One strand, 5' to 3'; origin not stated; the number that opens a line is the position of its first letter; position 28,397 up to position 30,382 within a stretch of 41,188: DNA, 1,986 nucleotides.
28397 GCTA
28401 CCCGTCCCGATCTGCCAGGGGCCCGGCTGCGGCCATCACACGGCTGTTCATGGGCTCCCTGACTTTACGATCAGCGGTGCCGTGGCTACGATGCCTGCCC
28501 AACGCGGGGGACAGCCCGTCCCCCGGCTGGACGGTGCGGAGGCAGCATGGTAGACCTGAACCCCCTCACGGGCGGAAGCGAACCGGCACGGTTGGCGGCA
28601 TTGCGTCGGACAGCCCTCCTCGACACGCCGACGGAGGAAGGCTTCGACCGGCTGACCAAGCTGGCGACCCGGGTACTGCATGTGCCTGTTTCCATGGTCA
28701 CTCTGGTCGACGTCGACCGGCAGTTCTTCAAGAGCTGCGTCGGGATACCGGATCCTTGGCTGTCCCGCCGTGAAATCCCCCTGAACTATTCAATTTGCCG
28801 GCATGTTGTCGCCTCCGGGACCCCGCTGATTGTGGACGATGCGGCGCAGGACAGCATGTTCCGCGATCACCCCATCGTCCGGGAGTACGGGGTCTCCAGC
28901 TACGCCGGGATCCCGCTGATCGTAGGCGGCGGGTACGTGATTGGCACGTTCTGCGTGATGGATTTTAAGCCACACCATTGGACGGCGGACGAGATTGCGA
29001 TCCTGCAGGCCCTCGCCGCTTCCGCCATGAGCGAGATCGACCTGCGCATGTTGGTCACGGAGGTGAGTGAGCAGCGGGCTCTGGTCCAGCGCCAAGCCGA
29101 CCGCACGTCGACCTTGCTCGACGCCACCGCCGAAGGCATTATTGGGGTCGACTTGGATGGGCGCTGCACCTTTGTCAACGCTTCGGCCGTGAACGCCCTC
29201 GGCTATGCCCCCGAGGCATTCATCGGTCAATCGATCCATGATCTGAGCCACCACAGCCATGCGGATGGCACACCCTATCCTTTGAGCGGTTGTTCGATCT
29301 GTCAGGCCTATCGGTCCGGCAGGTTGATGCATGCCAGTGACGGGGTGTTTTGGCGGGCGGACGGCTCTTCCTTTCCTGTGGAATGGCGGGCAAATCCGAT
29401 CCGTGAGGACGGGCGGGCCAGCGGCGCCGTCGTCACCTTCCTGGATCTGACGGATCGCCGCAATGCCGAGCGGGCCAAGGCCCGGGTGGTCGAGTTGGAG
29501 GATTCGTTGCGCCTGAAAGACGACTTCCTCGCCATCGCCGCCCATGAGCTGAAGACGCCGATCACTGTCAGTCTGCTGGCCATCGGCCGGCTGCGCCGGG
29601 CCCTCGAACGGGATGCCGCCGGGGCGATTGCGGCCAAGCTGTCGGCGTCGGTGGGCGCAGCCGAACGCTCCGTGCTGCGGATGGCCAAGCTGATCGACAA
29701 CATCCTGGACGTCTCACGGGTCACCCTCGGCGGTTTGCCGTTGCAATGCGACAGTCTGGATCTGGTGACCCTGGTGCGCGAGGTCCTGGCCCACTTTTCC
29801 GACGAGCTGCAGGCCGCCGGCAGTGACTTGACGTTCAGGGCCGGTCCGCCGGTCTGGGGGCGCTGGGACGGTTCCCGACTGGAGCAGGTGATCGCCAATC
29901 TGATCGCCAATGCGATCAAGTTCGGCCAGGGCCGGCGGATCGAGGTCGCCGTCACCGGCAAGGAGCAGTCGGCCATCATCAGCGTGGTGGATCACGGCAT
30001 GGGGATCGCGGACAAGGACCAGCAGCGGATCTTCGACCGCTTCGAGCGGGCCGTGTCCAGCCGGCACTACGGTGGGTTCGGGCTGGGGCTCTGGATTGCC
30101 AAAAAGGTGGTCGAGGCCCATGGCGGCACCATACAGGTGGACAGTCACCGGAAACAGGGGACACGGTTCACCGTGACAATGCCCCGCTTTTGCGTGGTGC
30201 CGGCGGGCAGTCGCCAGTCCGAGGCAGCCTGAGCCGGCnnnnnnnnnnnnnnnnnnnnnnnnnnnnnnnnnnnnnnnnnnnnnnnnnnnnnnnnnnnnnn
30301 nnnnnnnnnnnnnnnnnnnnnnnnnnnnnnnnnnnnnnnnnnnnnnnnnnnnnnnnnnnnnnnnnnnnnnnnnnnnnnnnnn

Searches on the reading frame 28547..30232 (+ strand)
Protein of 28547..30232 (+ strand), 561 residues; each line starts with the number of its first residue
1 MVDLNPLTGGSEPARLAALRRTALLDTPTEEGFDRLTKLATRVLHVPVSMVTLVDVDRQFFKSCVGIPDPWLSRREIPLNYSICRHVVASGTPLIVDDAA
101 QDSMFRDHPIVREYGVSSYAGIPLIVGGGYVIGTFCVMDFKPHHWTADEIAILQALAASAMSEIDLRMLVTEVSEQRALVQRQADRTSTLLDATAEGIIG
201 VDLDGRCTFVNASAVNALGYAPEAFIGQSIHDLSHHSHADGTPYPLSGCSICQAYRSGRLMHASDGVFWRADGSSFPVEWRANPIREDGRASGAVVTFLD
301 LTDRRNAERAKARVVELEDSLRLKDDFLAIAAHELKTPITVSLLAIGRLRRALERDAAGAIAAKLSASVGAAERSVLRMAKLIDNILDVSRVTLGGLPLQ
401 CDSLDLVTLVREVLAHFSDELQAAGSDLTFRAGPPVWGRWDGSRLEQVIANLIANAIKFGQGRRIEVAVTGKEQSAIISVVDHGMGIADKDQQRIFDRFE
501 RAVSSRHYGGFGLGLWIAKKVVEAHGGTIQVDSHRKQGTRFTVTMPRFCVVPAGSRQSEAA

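Call 15: search_protein_families(library=pfam, proteins=[window:28547-30232:+], max_evalue=0.001)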
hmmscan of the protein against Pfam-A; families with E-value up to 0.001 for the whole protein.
window:28547-30232:+ (561 aa): 9 families
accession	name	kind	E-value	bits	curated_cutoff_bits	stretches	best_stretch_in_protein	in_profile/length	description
PF02518.31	HATPase_c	-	3.4e-29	102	26.4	1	441-546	2-108/111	Histidine kinase-, DNA gyrase B-, and HSP90-like ATPase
PF01590.32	GAF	-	7.4e-19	69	22.4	1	30-163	3-132/133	GAF domain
PF00989.32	PAS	-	7.7e-14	52.1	22.6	1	188-300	4-112/113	PAS fold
PF13185.12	GAF_2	-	2e-11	44.7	28.6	1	33-160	8-131/136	GAF domain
PF13426.13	PAS_9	-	2e-10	41.3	27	1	196-303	2-103/103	PAS domain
PF00512.31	HisKA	-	6.8e-10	39.3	26.9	1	324-393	2-64/66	His Kinase A (phospho-acceptor) domain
PF08448.16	PAS_4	-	8.5e-10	39.3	23.1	1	191-305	1-109/110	PAS fold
PF12860.13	PAS_7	-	0.00031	21.3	27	1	192-309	2-115/115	PAS fold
PF13581.12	HATPase_c_2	-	0.0007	20.1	27.4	0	444-539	31-121/127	Histidine kinase-like ATPase domain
